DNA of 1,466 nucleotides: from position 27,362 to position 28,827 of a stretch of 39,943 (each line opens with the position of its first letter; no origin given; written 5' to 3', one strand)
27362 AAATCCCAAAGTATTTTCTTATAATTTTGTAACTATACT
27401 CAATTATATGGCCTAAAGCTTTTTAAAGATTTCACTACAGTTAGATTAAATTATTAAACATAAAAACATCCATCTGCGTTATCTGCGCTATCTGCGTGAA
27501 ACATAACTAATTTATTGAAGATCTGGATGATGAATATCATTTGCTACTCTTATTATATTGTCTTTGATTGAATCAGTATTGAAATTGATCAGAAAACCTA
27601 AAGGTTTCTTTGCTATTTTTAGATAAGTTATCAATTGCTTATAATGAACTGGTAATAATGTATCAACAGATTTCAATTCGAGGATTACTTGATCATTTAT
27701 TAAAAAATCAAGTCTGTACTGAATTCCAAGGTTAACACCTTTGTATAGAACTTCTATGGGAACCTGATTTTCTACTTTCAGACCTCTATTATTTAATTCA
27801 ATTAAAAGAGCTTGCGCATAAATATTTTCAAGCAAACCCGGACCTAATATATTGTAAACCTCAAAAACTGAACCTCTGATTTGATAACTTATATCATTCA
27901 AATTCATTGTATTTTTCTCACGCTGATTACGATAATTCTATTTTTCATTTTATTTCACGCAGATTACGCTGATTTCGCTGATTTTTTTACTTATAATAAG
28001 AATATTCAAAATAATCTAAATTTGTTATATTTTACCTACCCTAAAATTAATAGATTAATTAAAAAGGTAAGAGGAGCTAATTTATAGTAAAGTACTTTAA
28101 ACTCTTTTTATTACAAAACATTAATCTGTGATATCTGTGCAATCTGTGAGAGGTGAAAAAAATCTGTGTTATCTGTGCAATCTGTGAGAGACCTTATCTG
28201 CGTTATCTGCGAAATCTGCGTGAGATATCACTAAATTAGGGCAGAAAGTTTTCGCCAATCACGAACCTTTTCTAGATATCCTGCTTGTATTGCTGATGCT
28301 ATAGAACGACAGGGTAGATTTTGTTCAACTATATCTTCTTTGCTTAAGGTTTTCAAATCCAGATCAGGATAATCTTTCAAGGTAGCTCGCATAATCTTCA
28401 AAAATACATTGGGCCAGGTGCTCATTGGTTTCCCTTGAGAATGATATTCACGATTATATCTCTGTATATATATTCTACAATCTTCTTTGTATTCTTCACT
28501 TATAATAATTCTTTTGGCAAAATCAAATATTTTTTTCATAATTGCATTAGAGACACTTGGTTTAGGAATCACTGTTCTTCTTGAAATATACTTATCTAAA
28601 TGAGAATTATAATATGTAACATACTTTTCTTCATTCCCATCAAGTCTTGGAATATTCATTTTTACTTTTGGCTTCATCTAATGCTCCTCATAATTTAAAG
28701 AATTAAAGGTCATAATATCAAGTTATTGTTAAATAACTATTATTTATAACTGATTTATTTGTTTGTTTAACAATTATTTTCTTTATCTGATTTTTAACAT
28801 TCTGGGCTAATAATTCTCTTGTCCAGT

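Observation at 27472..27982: Second GxxExxY gene flanked by inverted ATCTGCG-dialect arrays, but with the array tips facing the gene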

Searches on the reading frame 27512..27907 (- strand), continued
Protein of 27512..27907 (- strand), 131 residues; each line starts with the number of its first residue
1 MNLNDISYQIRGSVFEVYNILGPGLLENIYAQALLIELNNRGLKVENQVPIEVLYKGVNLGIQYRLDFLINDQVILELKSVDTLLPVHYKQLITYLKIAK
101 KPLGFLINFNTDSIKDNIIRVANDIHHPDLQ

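Call 49: find_homologous_proteins(query=A2, max_evalue=1e-10)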
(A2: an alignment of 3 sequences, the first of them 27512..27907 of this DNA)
Query A2 (3 sequences) (131 aa, profile of the alignment): 7990 proteins with E <= 1e-10 among 8000 candidates; the best 120 are listed.
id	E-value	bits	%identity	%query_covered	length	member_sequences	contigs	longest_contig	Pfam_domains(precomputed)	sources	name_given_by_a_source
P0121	1.4e-59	218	-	-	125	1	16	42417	PF13366.13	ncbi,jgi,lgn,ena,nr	ncbi:MAG: GxxExxY protein [Actinomycetota bacterium]|nr:GxxExxY protein [Actinomycetota bacterium]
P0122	8.3e-59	215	-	-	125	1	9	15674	PF13366.13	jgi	jgi:GxxExxY protein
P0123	2.0e-58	214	-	-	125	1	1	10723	PF13366.13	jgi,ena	jgi:GxxExxY protein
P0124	2.8e-58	214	-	-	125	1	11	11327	PF13366.13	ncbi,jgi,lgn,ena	-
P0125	4.9e-58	213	-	-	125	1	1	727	PF13366.13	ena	-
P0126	6.8e-58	212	-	-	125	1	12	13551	PF13366.13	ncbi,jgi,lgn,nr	ncbi:MAG: GxxExxY protein [Caldisericia bacterium]|jgi:GxxExxY protein|nr:GxxExxY protein [Caldiseri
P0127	1.0e-57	212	-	-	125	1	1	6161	PF13366.13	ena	-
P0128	1.6e-57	211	-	-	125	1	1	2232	PF13366.13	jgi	-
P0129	3.7e-57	210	-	-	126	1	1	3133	PF13366.13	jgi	-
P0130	3.9e-57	210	-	-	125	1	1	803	PF13366.13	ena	-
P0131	5.3e-57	209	-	-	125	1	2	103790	PF13366.13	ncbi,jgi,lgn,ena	ncbi:MAG: GxxExxY protein [Candidatus Cloacimonadaceae bacterium]|jgi:GxxExxY protein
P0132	1.4e-56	208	-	-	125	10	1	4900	PF13366.13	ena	-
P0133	1.8e-56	208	-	-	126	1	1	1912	PF13366.13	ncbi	-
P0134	2.4e-56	207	-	-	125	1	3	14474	PF13366.13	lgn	-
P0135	2.6e-56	207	-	-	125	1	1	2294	PF13366.13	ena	-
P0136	5.2e-56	206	-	-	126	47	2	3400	PF13366.13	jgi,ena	-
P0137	7.6e-56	206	-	-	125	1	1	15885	PF13366.13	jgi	-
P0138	8.2e-56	206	-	-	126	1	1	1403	PF13366.13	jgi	-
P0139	8.5e-56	206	-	-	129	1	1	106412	PF13366.13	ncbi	-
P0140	8.5e-56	206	-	-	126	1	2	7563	PF13366.13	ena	-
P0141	1.2e-55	205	-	-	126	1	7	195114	PF13366.13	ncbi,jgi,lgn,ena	-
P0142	1.4e-55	205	-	-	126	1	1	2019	PF13366.13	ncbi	-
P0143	1.5e-55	205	-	-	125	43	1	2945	PF13366.13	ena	-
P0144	1.9e-55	204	-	-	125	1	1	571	PF13366.13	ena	-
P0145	2.3e-55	204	-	-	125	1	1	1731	PF13366.13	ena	-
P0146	2.5e-55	204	-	-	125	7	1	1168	PF13366.13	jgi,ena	-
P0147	2.9e-55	204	-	-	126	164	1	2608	PF13366.13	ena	-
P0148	3.1e-55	204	-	-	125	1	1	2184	PF13366.13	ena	-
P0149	3.2e-55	204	-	-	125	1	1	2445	PF13366.13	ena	-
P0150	3.4e-55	204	-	-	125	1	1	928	PF13366.13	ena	-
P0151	3.6e-55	203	-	-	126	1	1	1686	PF13366.13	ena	-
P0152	3.9e-55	203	-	-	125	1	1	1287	PF13366.13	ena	-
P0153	3.9e-55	203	-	-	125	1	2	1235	PF13366.13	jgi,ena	-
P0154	3.9e-55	203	-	-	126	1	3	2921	PF13366.13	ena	-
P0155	4.1e-55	203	-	-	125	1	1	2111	PF13366.13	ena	-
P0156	4.4e-55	203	-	-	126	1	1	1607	PF13366.13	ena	-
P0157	4.8e-55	203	-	-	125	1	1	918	PF13366.13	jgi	-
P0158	5.3e-55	203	-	-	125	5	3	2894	PF13366.13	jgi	-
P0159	6.5e-55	203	-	-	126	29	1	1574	PF13366.13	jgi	-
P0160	6.5e-55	203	-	-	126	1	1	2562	PF13366.13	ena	-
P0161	7.0e-55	203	-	-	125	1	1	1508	PF13366.13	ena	-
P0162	9.6e-55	202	-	-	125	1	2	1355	PF13366.13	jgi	-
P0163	9.7e-55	202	-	-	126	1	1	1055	PF13366.13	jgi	-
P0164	1.2e-54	202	-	-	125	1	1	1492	PF13366.13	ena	-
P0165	1.2e-54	202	-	-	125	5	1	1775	PF13366.13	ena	-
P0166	1.2e-54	202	-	-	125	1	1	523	PF13366.13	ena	-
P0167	1.4e-54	202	-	-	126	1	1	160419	PF13366.13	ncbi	-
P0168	1.6e-54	201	-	-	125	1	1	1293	PF13366.13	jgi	-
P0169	1.8e-54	201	-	-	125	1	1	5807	PF13366.13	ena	-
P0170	4.0e-54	200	-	-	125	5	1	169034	PF13366.13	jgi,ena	-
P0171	5.1e-54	200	-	-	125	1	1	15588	PF13366.13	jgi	-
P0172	6.5e-54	199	-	-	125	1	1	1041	PF13366.13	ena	-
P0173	7.0e-54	199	-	-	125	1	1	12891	PF13366.13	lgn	-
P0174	8.3e-54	199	-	-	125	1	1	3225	PF13366.13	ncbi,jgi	jgi:GxxExxY protein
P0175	1.0e-53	199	-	-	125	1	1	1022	PF13366.13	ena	-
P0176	1.6e-53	198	-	-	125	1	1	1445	PF13366.13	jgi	-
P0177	2.7e-53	197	-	-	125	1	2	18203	PF13366.13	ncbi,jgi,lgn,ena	jgi:GxxExxY protein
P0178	2.9e-53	197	-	-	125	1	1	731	PF13366.13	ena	-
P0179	3.8e-53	197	-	-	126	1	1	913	PF13366.13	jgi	-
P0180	6.3e-53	196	-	-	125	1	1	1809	PF13366.13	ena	-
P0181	8.4e-53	196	-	-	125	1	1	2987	PF13366.13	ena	-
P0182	9.2e-53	196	-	-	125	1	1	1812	PF13366.13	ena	-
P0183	9.6e-53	196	-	-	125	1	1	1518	PF13366.13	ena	-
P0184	2.7e-52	194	-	-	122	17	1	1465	PF13366.13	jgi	-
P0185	3.2e-52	194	-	-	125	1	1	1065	PF13366.13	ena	-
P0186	4.3e-52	194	-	-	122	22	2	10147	PF13366.13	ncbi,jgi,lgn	-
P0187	5.3e-52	193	-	-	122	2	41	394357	PF13366.13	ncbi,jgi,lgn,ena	jgi:GxxExxY protein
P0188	5.8e-52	193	-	-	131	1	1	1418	PF13366.13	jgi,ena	-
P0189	1.0e-51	192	-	-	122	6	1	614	PF13366.13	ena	-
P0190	3.3e-51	191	-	-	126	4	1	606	PF13366.13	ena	-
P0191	6.5e-51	190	-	-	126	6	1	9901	PF13366.13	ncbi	-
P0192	7.0e-51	190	-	-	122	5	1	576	PF13366.13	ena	-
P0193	2.2e-50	188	-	-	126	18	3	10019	PF13366.13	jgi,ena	-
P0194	5.0e-50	187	-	-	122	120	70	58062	PF13366.13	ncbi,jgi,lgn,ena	jgi:GxxExxY protein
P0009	8.1e-50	186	96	100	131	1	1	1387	PF13366.13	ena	-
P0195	9.0e-50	186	-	-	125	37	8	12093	PF13366.13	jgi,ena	-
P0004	1.2e-49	186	98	100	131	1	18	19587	PF13366.13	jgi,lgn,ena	jgi:GxxExxY protein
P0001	1.2e-49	186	98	100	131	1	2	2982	PF13366.13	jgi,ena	-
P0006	2.1e-49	185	97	100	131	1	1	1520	PF13366.13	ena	-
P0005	2.1e-49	185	96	100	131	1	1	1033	PF13366.13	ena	-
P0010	2.1e-49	185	96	99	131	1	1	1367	PF13366.13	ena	-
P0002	3.0e-49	184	98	99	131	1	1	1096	PF13366.13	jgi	-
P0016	3.2e-49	184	95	100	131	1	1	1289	PF13366.13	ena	-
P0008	4.1e-49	184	98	100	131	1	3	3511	PF13366.13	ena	-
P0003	4.1e-49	184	98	99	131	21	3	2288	PF13366.13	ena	-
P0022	4.7e-49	184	94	100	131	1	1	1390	PF13366.13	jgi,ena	-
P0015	4.9e-49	184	95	100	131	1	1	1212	PF13366.13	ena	-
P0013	6.4e-49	183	97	100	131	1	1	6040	PF13366.13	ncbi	-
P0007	6.9e-49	183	98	100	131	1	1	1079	PF13366.13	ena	-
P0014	7.5e-49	183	96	100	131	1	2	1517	PF13366.13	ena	-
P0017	8.9e-49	183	95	100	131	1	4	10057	PF13366.13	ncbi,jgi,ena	-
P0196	9.1e-49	183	-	-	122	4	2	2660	PF13366.13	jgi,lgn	-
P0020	1.9e-48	182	94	100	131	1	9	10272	PF13366.13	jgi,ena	-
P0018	2.5e-48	181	94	100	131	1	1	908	PF13366.13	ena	-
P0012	3.0e-48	181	95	100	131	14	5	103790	PF13366.13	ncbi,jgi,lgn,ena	ncbi:MAG: GxxExxY protein [Candidatus Cloacimonadaceae bacterium]|jgi:GxxExxY protein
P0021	5.3e-48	180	95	100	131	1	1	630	PF13366.13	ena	-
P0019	8.5e-48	180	93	99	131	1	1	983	PF13366.13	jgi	-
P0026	9.1e-48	180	91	100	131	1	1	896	PF13366.13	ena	-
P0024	1.5e-47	179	90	99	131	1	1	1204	PF13366.13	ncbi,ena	-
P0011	1.8e-47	179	95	100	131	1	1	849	PF13366.13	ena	-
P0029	2.0e-47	178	88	99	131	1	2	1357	PF13366.13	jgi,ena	-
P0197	2.1e-47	178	-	-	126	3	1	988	PF13366.13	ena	-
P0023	3.1e-47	178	92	100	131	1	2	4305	PF13366.13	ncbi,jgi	jgi:GxxExxY protein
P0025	3.7e-47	178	89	99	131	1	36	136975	PF13366.13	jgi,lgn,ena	-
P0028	4.2e-47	177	89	99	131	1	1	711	PF13366.13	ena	-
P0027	4.4e-47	177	89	99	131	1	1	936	PF13366.13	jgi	-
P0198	6.2e-47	177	-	-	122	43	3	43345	PF13366.13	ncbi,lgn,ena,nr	ncbi:MAG: GxxExxY protein [Candidatus Cloacimonas sp.]|nr:GxxExxY protein [Candidatus Cloacimonas sp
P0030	7.8e-47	177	88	99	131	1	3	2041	PF13366.13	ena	-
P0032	8.9e-47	176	88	99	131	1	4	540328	PF13366.13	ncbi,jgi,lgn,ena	-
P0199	1.1e-46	176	-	-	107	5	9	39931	PF13366.13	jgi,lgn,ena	-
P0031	1.6e-46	176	88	99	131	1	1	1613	PF13366.13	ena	-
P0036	2.7e-46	175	88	99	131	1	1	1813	PF13366.13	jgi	-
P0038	3.1e-46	175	88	99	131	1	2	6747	PF13366.13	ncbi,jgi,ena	ncbi:MAG: GxxExxY protein [Candidatus Cloacimonadaceae bacterium]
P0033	3.1e-46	175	88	99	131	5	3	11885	PF13366.13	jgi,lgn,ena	jgi:GxxExxY protein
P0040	6.0e-46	174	88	99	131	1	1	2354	PF13366.13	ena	-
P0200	7.8e-46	173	-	-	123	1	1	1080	PF13366.13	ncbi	-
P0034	8.3e-46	173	88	99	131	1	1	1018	PF13366.13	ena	-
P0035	1.0e-45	173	88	99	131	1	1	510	PF13366.13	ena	-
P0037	1.2e-45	173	88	99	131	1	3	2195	PF13366.13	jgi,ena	-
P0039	1.3e-45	173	88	99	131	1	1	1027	PF13366.13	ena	-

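Call 57: predict_structure(alignment_id=A3)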
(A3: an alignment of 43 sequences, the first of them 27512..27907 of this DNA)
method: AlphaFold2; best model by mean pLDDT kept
length: 131 residues; sequences in the alignment: 43
mean_pLDDT: 90.0   pTM: 0.83
mean pLDDT of the five models: 90.0, 89.1, 86.7, 84.6, 78.5
residues with pLDDT >= 90: 82; 70-90: 42; 50-70: 6; < 50: 1
segments of 3 or more residues with pLDDT < 50: none
pLDDT, mean of each block of 10 residues (from residue 1): 92 96 92 98 96 87 91 94 90 90 94 87 68 49
secondary structure, 60 per line:
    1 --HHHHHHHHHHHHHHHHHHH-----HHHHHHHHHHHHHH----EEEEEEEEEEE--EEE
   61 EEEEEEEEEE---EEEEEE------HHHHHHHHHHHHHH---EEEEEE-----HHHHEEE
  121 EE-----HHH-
elements in order: H3-21 H27-40 E45-55 E58-70 E74-79 H86-99 E103-108 H114-117 E118-122

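Call 59: fold_search(model_id=the predicted structure, library=pdb)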
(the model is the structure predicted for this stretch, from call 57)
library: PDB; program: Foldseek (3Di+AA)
matches with E <= 10: 471; with E <= 0.001: 2
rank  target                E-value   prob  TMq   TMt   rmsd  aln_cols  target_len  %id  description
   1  4ic1_B                8.2e-04  1.00  0.59  0.40   4.0       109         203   22  Crystal structure of SSO0001 (released 2013-01-16)
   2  4ic1_A                1.0e-03  1.00  0.57  0.39   4.3       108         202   24  Crystal structure of SSO0001 (released 2013-01-16)
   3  4ic1_G                1.8e-03  1.00  0.57  0.39   4.2       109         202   26  Crystal structure of SSO0001 (released 2013-01-16)
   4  3syy                  2.0e-03  1.00  0.51  0.37   4.3       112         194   17  Crystal Structure of an alkaline exonuclease (LHK-Exo) from Laribacter hongkongensis (released 2012-02-15)
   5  3slp_A                3.0e-03  1.00  0.52  0.33  14.3       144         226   16  Crystal Structure of Lambda Exonuclease in Complex with a 12 BP Symmetric DNA Duplex (released 2011-07-20)
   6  6m9k_B                4.1e-03  0.99  0.51  0.32  14.2       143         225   15  Crystal structure of lambda exonuclease in complex with the Red beta C-terminal domain (released 2019-01-02)
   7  4ic1_D                5.3e-03  1.00  0.57  0.39   3.5       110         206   24  Crystal structure of SSO0001 (released 2013-01-16)
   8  3sz4                  5.7e-03  1.00  0.53  0.37   4.2       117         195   18  Crystal Structure of LHK-Exo in complex with dAMP (released 2012-02-15)
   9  9np6_A                6.4e-03  0.98  0.46  0.09   5.8       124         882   18  Cryo-EM structure of AdnA(D934A)-AdnB(D1014A) in complex with AMPPNP and blunt end DNA (released 2025-03-19)
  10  3sm4_B                1.0e-02  0.98  0.50  0.31  14.9       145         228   14  Crystal Structure of the K131A Mutant of Lambda Exonuclease in Complex with a 5'-Phosphorylated 14-mer/12-mer Duplex a (released 2011-07-20)
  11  1avq_A                1.1e-02  0.98  0.49  0.30  14.4       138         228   16  TOROIDAL STRUCTURE OF LAMBDA EXONUCLEASE DETERMINED AT 2.4 ANGSTROMS (released 1998-03-18)
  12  2zyz_C                1.5e-02  0.90  0.38  0.48   7.1       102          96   14  Pyrobaculum aerophilum splicing endonuclease (released 2009-06-23)
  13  9iac_A                1.5e-02  0.66  0.34  0.21  11.3       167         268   12  Structure of the Argonaute-associated Cas4 family protein 1 (ACE1) from Microcystis aeruginosa (MaACE1) (released 2025-04-23)
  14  6ppj_A                1.9e-02  0.97  0.45  0.08   6.0       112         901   18  Cryo-EM structure of AdnA(D934A)-AdnB(D1014A) in complex with AMPPNP (released 2019-11-20)
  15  2zyz_A                1.9e-02  0.75  0.32  0.41   8.4        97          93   13  Pyrobaculum aerophilum splicing endonuclease (released 2009-06-23)
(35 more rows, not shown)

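Call 67: search_dna_similar(query=window:27512-27907:-, collection=plasmids, mode=protein, max_rows=30, max_evalue=1e-8)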
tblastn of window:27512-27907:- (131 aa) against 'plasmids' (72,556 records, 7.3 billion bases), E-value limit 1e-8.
Records with a match: 7; places in all: 9; records where one place covers at least 80% of the query: 7.
Best place of each record, by identity: <60% 7.
By first word of the organism name: Bernardetia 1; Bacteroides 1; Gemmatirosa 1; Fusobacteria 1; Sphingomonas 1; Treponema 1; Prevotella 1.
By predicted mobility (MOB-suite, as given by PLSDB): non-mobilizable 7.
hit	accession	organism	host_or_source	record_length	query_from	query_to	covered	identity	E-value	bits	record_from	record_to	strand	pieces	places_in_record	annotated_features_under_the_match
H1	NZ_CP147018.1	Bernardetia sp. Wsw4-3y2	Red alga,Red algae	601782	1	120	92%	44.6%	1e-23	101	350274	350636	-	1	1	GxxExxY protein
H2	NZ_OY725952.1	Bacteroides finegoldii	-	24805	2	120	91%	43.7%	3e-24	103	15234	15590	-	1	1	GxxExxY protein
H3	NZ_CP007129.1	Gemmatirosa kalamazoonensis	-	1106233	1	125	92%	42.1%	8e-19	116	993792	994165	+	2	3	record has no annotation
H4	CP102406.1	Fusobacteria bacterium ZRK30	pure culture,cold seep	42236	1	109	83%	41.3%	6e-16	79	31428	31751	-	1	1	GxxExxY protein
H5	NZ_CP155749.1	Sphingomonas parapaucimobilis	Chinese cabbage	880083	2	124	94%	36.6%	8e-24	102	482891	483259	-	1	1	GxxExxY protein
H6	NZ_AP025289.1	Treponema saccharophilum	-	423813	9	115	82%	41.1%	2e-17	84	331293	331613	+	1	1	GxxExxY protein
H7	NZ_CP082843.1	Prevotella nigrescens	-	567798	9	114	81%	36.8%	8e-15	76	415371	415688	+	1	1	GxxExxY protein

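Call 68: search_dna_similar(query=window:27512-27907:-, collection=phages, mode=protein, max_rows=20, max_evalue=0.000001)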
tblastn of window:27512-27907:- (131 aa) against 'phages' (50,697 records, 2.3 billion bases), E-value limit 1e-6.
No match.

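Call 69: get_annotated_region(hit=H2, flank=1200)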
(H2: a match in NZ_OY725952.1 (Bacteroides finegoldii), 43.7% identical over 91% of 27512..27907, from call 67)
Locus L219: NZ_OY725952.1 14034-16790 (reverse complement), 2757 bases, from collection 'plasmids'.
description: Bacteroides finegoldii strain Bacteroides finegoldii TSDC17.2-1.1 plasmid 50, complete sequence
organism: Bacteroides finegoldii (NCBI taxid 338188)
taxonomy: Bacteria; Bacteroidota; Bacteroidia; Bacteroidales; Bacteroidaceae; Bacteroides; Bacteroides finegoldii
host: -; source: -; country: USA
typing (MOB-suite, as given by PLSDB): non-mobilizable
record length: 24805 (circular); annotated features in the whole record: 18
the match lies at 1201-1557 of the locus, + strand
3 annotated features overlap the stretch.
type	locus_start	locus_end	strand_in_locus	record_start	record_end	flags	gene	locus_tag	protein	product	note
CDS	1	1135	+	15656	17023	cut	radA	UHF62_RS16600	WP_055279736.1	DNA repair protein RadA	GO:0006281 - DNA repair [Evidence IEA]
CDS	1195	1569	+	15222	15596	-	-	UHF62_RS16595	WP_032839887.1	GxxExxY protein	-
CDS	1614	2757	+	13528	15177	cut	-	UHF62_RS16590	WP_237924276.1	FAD-dependent protein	-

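Call 70: get_annotated_region(hit=H5, flank=1200)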
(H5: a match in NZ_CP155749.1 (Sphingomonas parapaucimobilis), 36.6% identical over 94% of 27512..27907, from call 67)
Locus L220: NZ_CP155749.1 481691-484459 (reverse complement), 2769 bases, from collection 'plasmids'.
description: Sphingomonas parapaucimobilis strain YK209 plasmid unnamed1, complete sequence
organism: Sphingomonas parapaucimobilis (NCBI taxid 28213)
taxonomy: Bacteria; Pseudomonadota; Alphaproteobacteria; Sphingomonadales; Sphingomonadaceae; Sphingomonas; Sphingomonas parapaucimobilis
host: -; source: Chinese cabbage; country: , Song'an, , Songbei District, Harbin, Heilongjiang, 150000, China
typing (MOB-suite, as given by PLSDB): non-mobilizable
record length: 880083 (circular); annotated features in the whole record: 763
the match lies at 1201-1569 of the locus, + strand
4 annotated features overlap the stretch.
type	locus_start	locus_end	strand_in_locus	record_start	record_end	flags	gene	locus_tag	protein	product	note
CDS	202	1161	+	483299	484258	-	fabD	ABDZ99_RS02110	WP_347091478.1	ACP S-malonyltransferase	GO:0006633 - fatty acid biosynthetic process [Evidence IEA]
CDS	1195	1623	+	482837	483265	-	-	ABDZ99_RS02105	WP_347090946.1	GxxExxY protein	-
CDS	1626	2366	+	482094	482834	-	fabG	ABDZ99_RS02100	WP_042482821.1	3-oxoacyl-[acyl-carrier-protein] reductase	GO:0006633 - fatty acid biosynthetic process [Evidence IEA]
CDS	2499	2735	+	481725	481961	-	-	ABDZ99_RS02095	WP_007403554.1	acyl carrier protein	GO:0006633 - fatty acid biosynthetic process [Evidence IEA]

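Call 71: get_annotated_region(hit=H1, flank=1200)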
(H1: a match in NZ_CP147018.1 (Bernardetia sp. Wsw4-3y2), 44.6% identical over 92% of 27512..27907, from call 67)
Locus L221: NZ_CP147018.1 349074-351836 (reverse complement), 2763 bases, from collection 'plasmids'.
description: Bernardetia sp. Wsw4-3y2 plasmid plasmd1, complete sequence
organism: Bernardetia sp. Wsw4-3y2 (NCBI taxid 3127471)
taxonomy: Bacteria; Bacteroidota; Cytophagia; Cytophagales; Bernardetiaceae; Bernardetia; Bernardetia sp. Wsw4-3y2
host: -; source: Red alga,Red algae; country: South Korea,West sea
typing (MOB-suite, as given by PLSDB): non-mobilizable
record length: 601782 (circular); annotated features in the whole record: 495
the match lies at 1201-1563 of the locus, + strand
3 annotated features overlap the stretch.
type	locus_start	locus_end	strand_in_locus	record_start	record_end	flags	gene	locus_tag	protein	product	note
CDS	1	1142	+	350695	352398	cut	ade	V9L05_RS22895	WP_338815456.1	adenine deaminase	GO:0006168 - adenine salvage [Evidence IEA]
CDS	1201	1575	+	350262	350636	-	-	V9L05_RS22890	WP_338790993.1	GxxExxY protein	-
CDS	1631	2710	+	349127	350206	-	-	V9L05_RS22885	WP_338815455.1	mannose-1-phosphate guanylyltransferase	-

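Call 72: get_annotated_region(hit=H3, flank=1200)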
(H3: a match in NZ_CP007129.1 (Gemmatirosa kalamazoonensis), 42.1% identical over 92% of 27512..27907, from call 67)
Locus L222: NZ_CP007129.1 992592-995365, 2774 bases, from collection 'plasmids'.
description: Gemmatirosa kalamazoonensis strain KBS708 plasmid 1, complete sequence
organism: Gemmatirosa kalamazoonensis (NCBI taxid 861299)
taxonomy: Bacteria; Gemmatimonadota; Gemmatimonadia; Gemmatimonadales; Gemmatimonadaceae; Gemmatirosa; Gemmatirosa kalamazoonensis
host: -; source: -; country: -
typing (MOB-suite, as given by PLSDB): non-mobilizable
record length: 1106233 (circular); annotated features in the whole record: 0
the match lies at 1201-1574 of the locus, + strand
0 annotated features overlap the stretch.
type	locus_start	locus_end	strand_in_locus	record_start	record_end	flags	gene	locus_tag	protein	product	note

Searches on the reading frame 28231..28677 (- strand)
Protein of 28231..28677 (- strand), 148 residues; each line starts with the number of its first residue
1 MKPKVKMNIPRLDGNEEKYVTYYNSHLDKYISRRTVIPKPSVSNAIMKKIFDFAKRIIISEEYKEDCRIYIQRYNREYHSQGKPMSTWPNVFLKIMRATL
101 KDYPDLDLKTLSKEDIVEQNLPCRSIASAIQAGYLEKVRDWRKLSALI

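Call 12: search_protein_families(library=ncbifam, proteins=[window:28231-28677:-])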
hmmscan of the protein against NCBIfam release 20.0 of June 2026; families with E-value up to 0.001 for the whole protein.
window:28231-28677:- (148 aa): 0 families

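Call 13: search_protein_families(library=pfam, proteins=[window:28231-28677:-])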
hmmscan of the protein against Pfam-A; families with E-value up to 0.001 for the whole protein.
window:28231-28677:- (148 aa): 0 families

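Call 42: find_encoding_contigs(protein=window:28231-28677:-, flank=4000, max_places=10)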
Protein window:28231-28677:- (148 aa): 3 contigs read that carry it; 3 places shown.
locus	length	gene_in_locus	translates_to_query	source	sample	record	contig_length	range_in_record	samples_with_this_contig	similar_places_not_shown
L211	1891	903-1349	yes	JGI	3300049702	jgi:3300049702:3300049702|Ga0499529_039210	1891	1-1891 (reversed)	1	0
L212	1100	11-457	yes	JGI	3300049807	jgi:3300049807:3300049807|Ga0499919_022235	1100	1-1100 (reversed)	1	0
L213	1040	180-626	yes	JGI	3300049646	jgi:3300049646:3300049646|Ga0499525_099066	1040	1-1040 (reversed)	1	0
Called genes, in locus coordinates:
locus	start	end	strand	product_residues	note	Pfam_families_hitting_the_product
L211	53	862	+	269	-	-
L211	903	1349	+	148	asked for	-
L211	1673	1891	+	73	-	?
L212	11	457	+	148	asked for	-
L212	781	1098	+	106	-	?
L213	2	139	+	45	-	?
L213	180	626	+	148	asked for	-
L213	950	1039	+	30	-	?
